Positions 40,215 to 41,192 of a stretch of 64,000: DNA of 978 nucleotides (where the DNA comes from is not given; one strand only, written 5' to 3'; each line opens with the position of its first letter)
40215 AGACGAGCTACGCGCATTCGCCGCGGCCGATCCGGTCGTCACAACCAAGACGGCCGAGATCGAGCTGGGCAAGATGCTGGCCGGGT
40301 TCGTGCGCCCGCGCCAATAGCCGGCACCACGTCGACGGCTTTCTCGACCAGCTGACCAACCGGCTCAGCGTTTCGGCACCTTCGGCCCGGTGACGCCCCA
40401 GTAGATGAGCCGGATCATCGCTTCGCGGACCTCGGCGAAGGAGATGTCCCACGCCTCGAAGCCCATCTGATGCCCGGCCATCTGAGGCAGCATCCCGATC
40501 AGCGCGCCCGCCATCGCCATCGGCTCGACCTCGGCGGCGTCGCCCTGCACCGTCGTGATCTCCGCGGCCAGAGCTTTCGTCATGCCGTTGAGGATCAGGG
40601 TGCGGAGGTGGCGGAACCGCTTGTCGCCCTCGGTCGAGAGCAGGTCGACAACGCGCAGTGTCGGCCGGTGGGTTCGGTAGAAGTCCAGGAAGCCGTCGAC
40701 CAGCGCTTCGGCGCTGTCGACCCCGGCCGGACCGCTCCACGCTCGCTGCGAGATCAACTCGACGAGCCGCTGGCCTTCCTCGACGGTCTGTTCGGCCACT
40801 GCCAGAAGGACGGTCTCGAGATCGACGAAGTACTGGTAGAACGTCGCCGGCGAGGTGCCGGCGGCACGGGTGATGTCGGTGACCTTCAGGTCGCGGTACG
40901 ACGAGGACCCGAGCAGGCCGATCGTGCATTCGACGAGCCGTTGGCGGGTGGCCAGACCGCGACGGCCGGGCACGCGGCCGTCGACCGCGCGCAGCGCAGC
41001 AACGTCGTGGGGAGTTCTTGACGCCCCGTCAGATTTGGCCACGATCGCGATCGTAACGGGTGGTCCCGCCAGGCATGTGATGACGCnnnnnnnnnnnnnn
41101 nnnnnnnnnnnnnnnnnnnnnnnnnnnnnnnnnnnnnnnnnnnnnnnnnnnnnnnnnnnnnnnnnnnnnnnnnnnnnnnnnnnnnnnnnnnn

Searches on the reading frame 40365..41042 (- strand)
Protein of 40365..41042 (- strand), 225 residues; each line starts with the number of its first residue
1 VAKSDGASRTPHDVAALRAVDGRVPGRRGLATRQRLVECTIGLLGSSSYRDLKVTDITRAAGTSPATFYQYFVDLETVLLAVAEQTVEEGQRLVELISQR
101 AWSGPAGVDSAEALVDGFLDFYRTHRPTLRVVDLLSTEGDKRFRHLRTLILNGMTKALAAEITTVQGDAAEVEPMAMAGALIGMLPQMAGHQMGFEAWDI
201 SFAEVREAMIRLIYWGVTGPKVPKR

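Call 7: search_protein_families(library=ncbifam, proteins=[window:40365-41012:-], max_evalue=0.00001)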
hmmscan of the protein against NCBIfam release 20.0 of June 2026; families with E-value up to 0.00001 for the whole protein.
window:40365-41012:- (215 aa): 2 families
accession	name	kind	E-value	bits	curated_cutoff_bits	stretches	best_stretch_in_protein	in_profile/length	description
NF008402.0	PRK11202.1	equivalog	5.9e-07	29.4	151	1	21-175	11-162/211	HTH-type transcriptional repressor FabR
NF050111.1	TransRegSACE7040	equivalog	8.5e-07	29.1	250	1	23-175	3-152/186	SACE_7040 family transcriptional regulator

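Call 8: search_protein_families(library=pfam, proteins=[window:40365-41012:-], max_evalue=0.00001)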
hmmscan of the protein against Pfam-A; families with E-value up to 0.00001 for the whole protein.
window:40365-41012:- (215 aa): 1 family
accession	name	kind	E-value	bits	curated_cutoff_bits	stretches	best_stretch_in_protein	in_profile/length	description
PF19352.4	TetR_C_38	-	2.6e-45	154.2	23.9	1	83-214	1-135/135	Tetracyclin repressor-like, C-terminal domain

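Call 9: search_solved_structures(query=window:40365-41012:-, max_evalue=1, show_alignments=2)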
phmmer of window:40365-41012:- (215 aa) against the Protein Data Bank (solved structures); distinct sequences matched with E-value up to 1: 57.
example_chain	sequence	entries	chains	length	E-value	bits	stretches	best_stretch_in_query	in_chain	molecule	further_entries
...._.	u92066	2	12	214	2.6e-05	27.4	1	13-203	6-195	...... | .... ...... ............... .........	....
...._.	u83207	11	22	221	2.9e-05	27.2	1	13-182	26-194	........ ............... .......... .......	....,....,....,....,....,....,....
3aqs_A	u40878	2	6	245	3.3e-05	27.1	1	5-79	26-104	Bacterial regulatory proteins, tetR family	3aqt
1t56_A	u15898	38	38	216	0.00014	25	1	30-108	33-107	EthR repressor | HTH-type transcriptional regulator EthR | TetR-family transcriptional regulatory repressor protein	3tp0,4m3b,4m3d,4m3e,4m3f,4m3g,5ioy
6hnz_A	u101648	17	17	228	0.00016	24.9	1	30-108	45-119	HTH-type transcriptional regulator EthR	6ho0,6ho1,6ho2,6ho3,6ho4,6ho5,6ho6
5eyr_A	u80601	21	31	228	0.00016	24.8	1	30-108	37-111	HTH-type transcriptional regulator EthR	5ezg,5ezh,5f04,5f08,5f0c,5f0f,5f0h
1u9n_A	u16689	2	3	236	0.00017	24.7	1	30-109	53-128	Transcriptional repressor EthR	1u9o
3g1m_A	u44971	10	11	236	0.00017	24.7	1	30-109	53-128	TRANSCRIPTIONAL REGULATORY REPRESSOR PROTEIN (TETR-FAMILY) ETHR | HTH-type transcriptional regulator EthR | Transcriptional regulatory repressor protein (TETR-f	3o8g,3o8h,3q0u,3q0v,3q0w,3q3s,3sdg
3g1o_A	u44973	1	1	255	0.0002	24.5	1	30-109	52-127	TRANSCRIPTIONAL REGULATORY REPRESSOR PROTEIN (TETR-FAMILY) ETHR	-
3g1l_A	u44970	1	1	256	0.0002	24.5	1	30-109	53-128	TRANSCRIPTIONAL REGULATORY REPRESSOR PROTEIN (TETR-FAMILY) ETHR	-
3qpl_A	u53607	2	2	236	0.00022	24.4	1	30-116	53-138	HTH-type transcriptional regulator EthR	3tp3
3lwj_A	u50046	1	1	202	0.0003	23.9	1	21-75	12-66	Putative TetR-family transcriptional regulator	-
5d18_A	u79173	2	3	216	0.00034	23.8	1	16-129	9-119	TetR family transcriptional regulator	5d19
6a4l_A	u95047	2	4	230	0.00034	23.7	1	15-129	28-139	TetR family transcriptional regulator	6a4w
3lsj_A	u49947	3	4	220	0.00048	23.3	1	22-92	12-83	DesT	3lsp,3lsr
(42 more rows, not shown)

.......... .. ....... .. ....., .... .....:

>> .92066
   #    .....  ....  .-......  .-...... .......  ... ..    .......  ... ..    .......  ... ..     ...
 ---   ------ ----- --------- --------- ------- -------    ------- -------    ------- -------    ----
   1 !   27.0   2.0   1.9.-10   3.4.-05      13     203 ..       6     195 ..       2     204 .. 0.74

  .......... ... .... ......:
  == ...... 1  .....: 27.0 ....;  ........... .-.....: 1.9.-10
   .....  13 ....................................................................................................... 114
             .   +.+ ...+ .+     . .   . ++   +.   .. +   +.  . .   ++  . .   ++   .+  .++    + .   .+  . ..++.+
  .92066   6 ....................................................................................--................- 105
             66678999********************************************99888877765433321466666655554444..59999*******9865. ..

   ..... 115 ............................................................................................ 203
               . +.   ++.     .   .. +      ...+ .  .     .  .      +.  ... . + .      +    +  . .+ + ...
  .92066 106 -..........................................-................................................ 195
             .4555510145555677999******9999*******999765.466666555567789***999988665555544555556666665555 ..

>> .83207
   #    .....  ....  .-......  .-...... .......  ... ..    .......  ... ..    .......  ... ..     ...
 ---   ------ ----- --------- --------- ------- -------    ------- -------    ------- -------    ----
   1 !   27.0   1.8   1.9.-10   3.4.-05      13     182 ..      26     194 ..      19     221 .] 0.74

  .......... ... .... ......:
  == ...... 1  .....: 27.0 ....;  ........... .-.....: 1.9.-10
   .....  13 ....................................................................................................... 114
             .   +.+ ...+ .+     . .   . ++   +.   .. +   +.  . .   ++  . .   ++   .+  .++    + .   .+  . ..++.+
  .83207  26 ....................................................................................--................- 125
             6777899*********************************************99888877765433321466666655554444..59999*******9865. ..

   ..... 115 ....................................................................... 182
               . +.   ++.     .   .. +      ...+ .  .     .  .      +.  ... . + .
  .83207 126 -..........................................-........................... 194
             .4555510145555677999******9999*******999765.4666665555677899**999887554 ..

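Call 21: find_homologous_proteins(query=window:40368-40973:-, max_evalue=1e-10)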
Query seq(202 aa) (202 aa): 4003 proteins with E <= 1e-10 among 5535 candidates; the best 120 are listed.
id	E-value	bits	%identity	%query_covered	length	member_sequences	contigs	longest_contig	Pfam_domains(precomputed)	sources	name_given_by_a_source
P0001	4.0e-127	439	100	100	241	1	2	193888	PF19352.5,PF00440.30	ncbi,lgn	-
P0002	4.6e-115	400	92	100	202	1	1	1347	PF19352.5,PF00440.30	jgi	jgi:AcrR family transcriptional regulator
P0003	3.3e-114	397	91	100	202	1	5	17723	PF19352.5,PF00440.30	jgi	jgi:AcrR family transcriptional regulator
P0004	7.3e-113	393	89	100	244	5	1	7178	PF19352.5,PF00440.30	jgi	jgi:AcrR family transcriptional regulator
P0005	2.0e-111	388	89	100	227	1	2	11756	PF19352.5,PF00440.30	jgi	jgi:AcrR family transcriptional regulator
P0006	2.6e-111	388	89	99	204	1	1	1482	PF19352.5,PF00440.30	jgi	jgi:AcrR family transcriptional regulator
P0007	4.1e-111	387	89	99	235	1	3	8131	PF19352.5,PF00440.30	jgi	jgi:AcrR family transcriptional regulator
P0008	7.2e-111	386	88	100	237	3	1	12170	PF19352.5,PF00440.30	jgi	jgi:AcrR family transcriptional regulator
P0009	1.4e-110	386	89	100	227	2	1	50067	PF19352.5,PF00440.30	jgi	jgi:AcrR family transcriptional regulator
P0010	2.2e-110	385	88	100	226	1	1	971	PF19352.5,PF00440.30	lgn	-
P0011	4.7e-110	384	88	100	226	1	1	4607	PF19352.5,PF00440.30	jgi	jgi:AcrR family transcriptional regulator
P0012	5.9e-110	383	87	100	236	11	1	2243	PF19352.5,PF00440.30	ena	-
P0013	1.2e-109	382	87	100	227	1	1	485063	PF19352.5,PF00440.30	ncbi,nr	ncbi:MAG TPA: TetR family transcriptional regulator [Mycobacteriales bacterium]|nr:TetR family trans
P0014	2.9e-109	381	86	100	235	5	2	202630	PF19352.5,PF00440.30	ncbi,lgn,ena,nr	ncbi:MAG TPA: TetR family transcriptional regulator [Mycobacteriales bacterium]|nr:TetR family trans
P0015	4.3e-109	381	87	100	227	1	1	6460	PF19352.5,PF00440.30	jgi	jgi:AcrR family transcriptional regulator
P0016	8.8e-109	380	86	100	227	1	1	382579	PF19352.5,PF00440.30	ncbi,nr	ncbi:MAG TPA: TetR family transcriptional regulator [Mycobacteriales bacterium]|nr:TetR family trans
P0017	1.3e-108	379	92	94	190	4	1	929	PF19352.5,PF00440.30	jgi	jgi:AcrR family transcriptional regulator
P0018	1.7e-108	379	86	100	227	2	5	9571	PF19352.5,PF00440.30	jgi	jgi:AcrR family transcriptional regulator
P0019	5.8e-108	377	86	100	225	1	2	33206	PF19352.5,PF00440.30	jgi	jgi:AcrR family transcriptional regulator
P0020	1.1e-107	376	86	100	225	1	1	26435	PF19352.5,PF00440.30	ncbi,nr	ncbi:MAG TPA: TetR family transcriptional regulator [Mycobacteriales bacterium]|nr:TetR family trans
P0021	1.1e-107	376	86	100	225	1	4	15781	PF19352.5,PF00440.30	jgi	jgi:AcrR family transcriptional regulator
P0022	5.5e-107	374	85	100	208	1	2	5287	PF19352.5,PF00440.30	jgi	jgi:AcrR family transcriptional regulator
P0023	6.5e-107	374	85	100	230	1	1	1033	PF19352.5,PF00440.30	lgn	-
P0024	6.6e-107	374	84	100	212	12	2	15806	PF19352.5,PF00440.30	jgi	jgi:AcrR family transcriptional regulator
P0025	7.3e-107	373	85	100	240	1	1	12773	PF19352.5,PF00440.30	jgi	jgi:AcrR family transcriptional regulator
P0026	7.6e-107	373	85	100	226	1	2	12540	PF19352.5,PF00440.30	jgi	jgi:AcrR family transcriptional regulator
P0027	8.0e-107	373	84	100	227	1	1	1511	PF19352.5,PF00440.30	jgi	jgi:AcrR family transcriptional regulator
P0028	9.3e-107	373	85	100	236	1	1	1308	PF19352.5,PF00440.30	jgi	jgi:AcrR family transcriptional regulator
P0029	1.2e-106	373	85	100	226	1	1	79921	PF19352.5,PF00440.30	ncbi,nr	ncbi:MAG TPA: TetR family transcriptional regulator [Mycobacteriales bacterium]|nr:TetR family trans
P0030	1.3e-106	373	85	100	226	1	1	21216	PF19352.5,PF00440.30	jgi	jgi:AcrR family transcriptional regulator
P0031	1.3e-106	373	86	100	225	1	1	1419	PF19352.5,PF00440.30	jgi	jgi:AcrR family transcriptional regulator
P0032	2.6e-106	372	86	100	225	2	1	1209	PF19352.5,PF00440.30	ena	-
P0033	9.6e-106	370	83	100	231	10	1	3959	PF19352.5,PF00440.30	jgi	jgi:AcrR family transcriptional regulator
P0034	1.5e-105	369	83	100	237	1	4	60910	PF19352.5,PF00440.30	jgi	jgi:AcrR family transcriptional regulator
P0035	2.0e-105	369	82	100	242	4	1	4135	PF19352.5,PF00440.30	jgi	jgi:AcrR family transcriptional regulator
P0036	2.3e-105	368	83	100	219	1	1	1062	PF19352.5,PF00440.30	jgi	jgi:AcrR family transcriptional regulator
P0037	2.5e-105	368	83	100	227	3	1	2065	PF19352.5,PF00440.30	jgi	-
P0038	3.9e-105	368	83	100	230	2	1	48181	PF19352.5,PF00440.30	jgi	jgi:AcrR family transcriptional regulator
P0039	4.3e-105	368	83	100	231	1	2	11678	PF19352.5,PF00440.30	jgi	jgi:AcrR family transcriptional regulator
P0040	5.6e-105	367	83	100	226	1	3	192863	PF19352.5,PF00440.30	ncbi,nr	ncbi:MAG TPA: TetR family transcriptional regulator [Mycobacteriales bacterium]|nr:TetR family trans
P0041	6.6e-105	367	82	100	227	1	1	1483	PF19352.5,PF00440.30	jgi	jgi:AcrR family transcriptional regulator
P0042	6.8e-105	367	84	100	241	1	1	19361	PF19352.5,PF00440.30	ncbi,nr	ncbi:MAG TPA: TetR family transcriptional regulator [Mycobacteriales bacterium]|nr:TetR family trans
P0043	7.2e-105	367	82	100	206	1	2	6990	PF19352.5,PF00440.30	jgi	jgi:AcrR family transcriptional regulator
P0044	8.1e-105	367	83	100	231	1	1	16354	PF19352.5,PF00440.30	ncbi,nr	ncbi:MAG TPA: TetR family transcriptional regulator [Mycobacteriales bacterium]|nr:TetR family trans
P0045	8.1e-105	367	83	100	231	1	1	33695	PF19352.5,PF00440.30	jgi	jgi:AcrR family transcriptional regulator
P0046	8.5e-105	367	83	100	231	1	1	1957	PF19352.5,PF00440.30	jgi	jgi:AcrR family transcriptional regulator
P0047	1.7e-104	366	82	100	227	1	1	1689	PF19352.5,PF00440.30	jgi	jgi:AcrR family transcriptional regulator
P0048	2.4e-104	365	82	100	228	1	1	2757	PF19352.5,PF00440.30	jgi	jgi:AcrR family transcriptional regulator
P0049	2.6e-104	365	82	100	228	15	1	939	PF19352.5,PF00440.30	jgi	jgi:AcrR family transcriptional regulator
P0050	2.8e-104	365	83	100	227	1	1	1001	PF19352.5,PF00440.30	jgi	jgi:AcrR family transcriptional regulator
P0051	8.2e-104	363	82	100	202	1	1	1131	PF19352.5,PF00440.30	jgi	jgi:AcrR family transcriptional regulator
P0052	1.1e-103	363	82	100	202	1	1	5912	PF19352.5,PF00440.30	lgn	-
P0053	1.2e-103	363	80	100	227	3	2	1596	PF19352.5,PF00440.30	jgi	jgi:AcrR family transcriptional regulator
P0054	2.1e-103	362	83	100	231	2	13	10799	PF19352.5,PF00440.30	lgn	-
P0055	2.2e-103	362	82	100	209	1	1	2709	PF19352.5,PF00440.30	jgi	jgi:AcrR family transcriptional regulator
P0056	2.3e-103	362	81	100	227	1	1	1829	PF19352.5,PF00440.30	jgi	jgi:AcrR family transcriptional regulator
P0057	2.8e-103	362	82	100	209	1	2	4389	PF19352.5,PF00440.30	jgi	jgi:AcrR family transcriptional regulator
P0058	2.9e-103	362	82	100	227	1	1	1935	PF19352.5,PF00440.30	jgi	jgi:AcrR family transcriptional regulator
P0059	3.2e-103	361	81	100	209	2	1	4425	PF19352.5,PF00440.30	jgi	jgi:AcrR family transcriptional regulator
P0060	3.9e-103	361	80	100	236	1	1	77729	PF19352.5,PF00440.30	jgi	jgi:AcrR family transcriptional regulator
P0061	1.0e-102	360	81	100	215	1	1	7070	PF19352.5,PF00440.30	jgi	jgi:AcrR family transcriptional regulator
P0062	1.6e-102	359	82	100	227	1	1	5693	PF19352.5,PF00440.30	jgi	jgi:AcrR family transcriptional regulator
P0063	3.5e-102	358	80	100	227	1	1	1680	PF19352.5,PF00440.30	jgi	jgi:AcrR family transcriptional regulator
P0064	5.1e-102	358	81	100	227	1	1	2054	PF19352.5,PF00440.30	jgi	jgi:AcrR family transcriptional regulator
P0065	5.4e-102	357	80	100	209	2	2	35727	PF19352.5,PF00440.30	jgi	jgi:AcrR family transcriptional regulator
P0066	8.1e-102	357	81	100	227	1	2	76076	PF19352.5,PF00440.30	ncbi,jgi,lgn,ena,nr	ncbi:MAG: TetR/AcrR family transcriptional regulator [Frankiaceae bacterium]|nr:TetR/AcrR family tra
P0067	3.9e-101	355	81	100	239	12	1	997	PF19352.5,PF00440.30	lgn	-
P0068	8.3e-101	354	80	100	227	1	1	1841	PF19352.5,PF00440.30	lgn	-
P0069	1.5e-100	353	79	100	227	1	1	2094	PF19352.5,PF00440.30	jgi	jgi:AcrR family transcriptional regulator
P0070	2.1e-100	352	79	100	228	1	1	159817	PF19352.5,PF00440.30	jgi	jgi:AcrR family transcriptional regulator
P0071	4.0e-100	351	78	100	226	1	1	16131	PF19352.5,PF00440.30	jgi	jgi:AcrR family transcriptional regulator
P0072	6.4e-100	351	79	100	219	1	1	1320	PF19352.5,PF00440.30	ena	-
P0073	9.3e-100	350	79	100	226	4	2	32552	PF19352.5,PF00440.30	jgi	jgi:AcrR family transcriptional regulator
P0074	3.1e-99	348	78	100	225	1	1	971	PF19352.5,PF00440.30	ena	-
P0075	6.2e-99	348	85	94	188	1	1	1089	PF19352.5,PF00440.30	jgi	jgi:AcrR family transcriptional regulator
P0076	1.0e-98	347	78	100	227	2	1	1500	PF19352.5,PF00440.30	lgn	-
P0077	1.4e-98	346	79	100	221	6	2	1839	PF19352.5,PF00440.30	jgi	jgi:AcrR family transcriptional regulator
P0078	1.7e-98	346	78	100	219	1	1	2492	PF19352.5,PF00440.30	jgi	jgi:AcrR family transcriptional regulator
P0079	1.9e-98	346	80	100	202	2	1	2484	PF19352.5,PF00440.30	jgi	jgi:AcrR family transcriptional regulator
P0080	7.2e-98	344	77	100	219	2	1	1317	PF19352.5,PF00440.30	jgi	jgi:AcrR family transcriptional regulator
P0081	1.4e-97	343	78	100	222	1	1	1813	PF19352.5,PF00440.30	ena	-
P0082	1.7e-97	343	77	100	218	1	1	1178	PF19352.5,PF00440.30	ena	-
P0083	1.9e-97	343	78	100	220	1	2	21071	PF19352.5,PF00440.30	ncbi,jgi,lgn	jgi:AcrR family transcriptional regulator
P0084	2.0e-97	343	77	100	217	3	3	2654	PF19352.5,PF00440.30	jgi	jgi:AcrR family transcriptional regulator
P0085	2.2e-97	342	86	91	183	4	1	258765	PF19352.5,PF00440.30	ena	-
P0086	2.5e-97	342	77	100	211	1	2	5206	PF19352.5,PF00440.30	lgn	-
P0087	2.6e-97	342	78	100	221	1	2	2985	PF19352.5,PF00440.30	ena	-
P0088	3.6e-97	342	78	100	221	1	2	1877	PF19352.5,PF00440.30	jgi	jgi:AcrR family transcriptional regulator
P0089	3.7e-97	342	77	100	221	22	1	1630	PF19352.5,PF00440.30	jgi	jgi:AcrR family transcriptional regulator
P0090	5.1e-97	341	77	100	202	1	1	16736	PF19352.5,PF00440.30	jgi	jgi:AcrR family transcriptional regulator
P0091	5.4e-97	341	77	100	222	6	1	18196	PF19352.5,PF00440.30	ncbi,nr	ncbi:MAG TPA: TetR family transcriptional regulator [Mycobacteriales bacterium]|nr:TetR family trans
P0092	5.8e-97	341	77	100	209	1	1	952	PF19352.5,PF00440.30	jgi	jgi:AcrR family transcriptional regulator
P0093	6.5e-97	341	78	100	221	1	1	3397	PF19352.5,PF00440.30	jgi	-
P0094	6.8e-97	341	77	100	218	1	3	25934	PF19352.5,PF00440.30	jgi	jgi:AcrR family transcriptional regulator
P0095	1.1e-96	340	77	100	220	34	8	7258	PF19352.5,PF00440.30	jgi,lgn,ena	jgi:AcrR family transcriptional regulator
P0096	1.1e-96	340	77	100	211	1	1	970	PF19352.5,PF00440.30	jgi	jgi:AcrR family transcriptional regulator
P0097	1.5e-96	340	78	100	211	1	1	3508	PF19352.5,PF00440.30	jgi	jgi:AcrR family transcriptional regulator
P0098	1.5e-96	340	78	100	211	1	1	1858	PF19352.5,PF00440.30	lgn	-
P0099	1.5e-96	340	81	94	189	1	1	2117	PF19352.5,PF00440.30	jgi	jgi:AcrR family transcriptional regulator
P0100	1.7e-96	340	77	100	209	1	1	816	PF19352.5,PF00440.30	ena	-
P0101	2.0e-96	339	77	100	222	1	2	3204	PF19352.5,PF00440.30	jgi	jgi:AcrR family transcriptional regulator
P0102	2.3e-96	339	76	100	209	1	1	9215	PF19352.5,PF00440.30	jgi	jgi:AcrR family transcriptional regulator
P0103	2.3e-96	339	76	100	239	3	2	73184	PF19352.5,PF00440.30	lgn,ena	-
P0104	3.2e-96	339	77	100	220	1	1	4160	PF19352.5,PF00440.30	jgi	jgi:AcrR family transcriptional regulator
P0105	3.7e-96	338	77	100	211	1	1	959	PF19352.5,PF00440.30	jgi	jgi:AcrR family transcriptional regulator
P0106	4.1e-96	338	77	100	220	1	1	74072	PF19352.5,PF00440.30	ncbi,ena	-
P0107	4.8e-96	338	76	100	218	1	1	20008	PF19352.5,PF00440.30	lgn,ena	-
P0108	7.3e-96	337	77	100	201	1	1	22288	PF19352.5,PF00440.30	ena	-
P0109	9.2e-96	337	76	100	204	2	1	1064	PF19352.5,PF00440.30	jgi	jgi:AcrR family transcriptional regulator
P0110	9.8e-96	337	76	100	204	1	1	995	PF19352.5,PF00440.30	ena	-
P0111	1.0e-95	337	77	100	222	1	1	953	PF19352.5,PF00440.30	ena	-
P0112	1.3e-95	337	75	100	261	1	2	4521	PF19352.5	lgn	-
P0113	1.7e-95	336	76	100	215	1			PF19352.5,PF00440.30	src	-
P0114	1.8e-95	336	77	100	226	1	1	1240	PF19352.5,PF00440.30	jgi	jgi:AcrR family transcriptional regulator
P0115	2.8e-95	336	77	100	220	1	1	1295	PF19352.5,PF00440.30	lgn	-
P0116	3.3e-95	335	76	100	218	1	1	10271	PF19352.5,PF00440.30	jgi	jgi:AcrR family transcriptional regulator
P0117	3.5e-95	335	75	100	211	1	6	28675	PF19352.5,PF00440.30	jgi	jgi:AcrR family transcriptional regulator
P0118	3.6e-95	335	76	100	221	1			PF19352.5,PF00440.30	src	-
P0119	4.1e-95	335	76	100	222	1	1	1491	PF19352.5,PF00440.30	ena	-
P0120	5.7e-95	335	77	100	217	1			PF19352.5,PF00440.30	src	-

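Call 36: find_encoding_contigs(protein=P0001, flank=10000, max_places=3)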
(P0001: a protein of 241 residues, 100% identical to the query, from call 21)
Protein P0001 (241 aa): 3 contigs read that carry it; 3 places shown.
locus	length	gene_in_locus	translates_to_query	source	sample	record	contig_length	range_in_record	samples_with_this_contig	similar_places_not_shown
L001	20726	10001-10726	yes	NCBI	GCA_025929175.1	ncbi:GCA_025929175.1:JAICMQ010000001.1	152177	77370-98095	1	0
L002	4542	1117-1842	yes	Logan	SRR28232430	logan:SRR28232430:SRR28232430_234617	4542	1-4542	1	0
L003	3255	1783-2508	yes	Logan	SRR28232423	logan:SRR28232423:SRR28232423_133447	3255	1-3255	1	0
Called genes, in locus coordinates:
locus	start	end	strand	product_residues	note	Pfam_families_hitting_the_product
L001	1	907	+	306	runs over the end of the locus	PF01370:Epimerase, PF07993:NAD_binding_4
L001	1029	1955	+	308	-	PF13581:HATPase_c_2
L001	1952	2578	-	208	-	PF00583:Acetyltransf_1, PF13508:Acetyltransf_7, PF13673:Acetyltransf_10 (weak)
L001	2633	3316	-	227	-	PF12840:HTH_20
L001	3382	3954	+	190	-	PF09990:DUF2231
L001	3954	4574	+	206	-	PF01227:GTP_cyclohydroI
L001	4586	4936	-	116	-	-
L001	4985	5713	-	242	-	-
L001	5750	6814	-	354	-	PF00478:IMPDH, PF03060:NMO, PF01070:FMN_dh, PF03060:NMO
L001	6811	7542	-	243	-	PF01144:CoA_trans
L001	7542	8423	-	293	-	PF01144:CoA_trans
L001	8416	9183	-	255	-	PF00378:ECH_1, PF16113:ECH_2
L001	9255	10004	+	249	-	PF00106:adh_short, PF08659:KR (faint), PF13561:adh_short_C2, PF23441:SDR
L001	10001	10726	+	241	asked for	PF00440:TetR_N (faint), PF19352:TetR_C_38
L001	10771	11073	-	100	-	PF03795:YCII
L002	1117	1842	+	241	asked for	PF00440:TetR_N (faint), PF19352:TetR_C_38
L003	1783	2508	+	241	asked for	PF00440:TetR_N (faint), PF19352:TetR_C_38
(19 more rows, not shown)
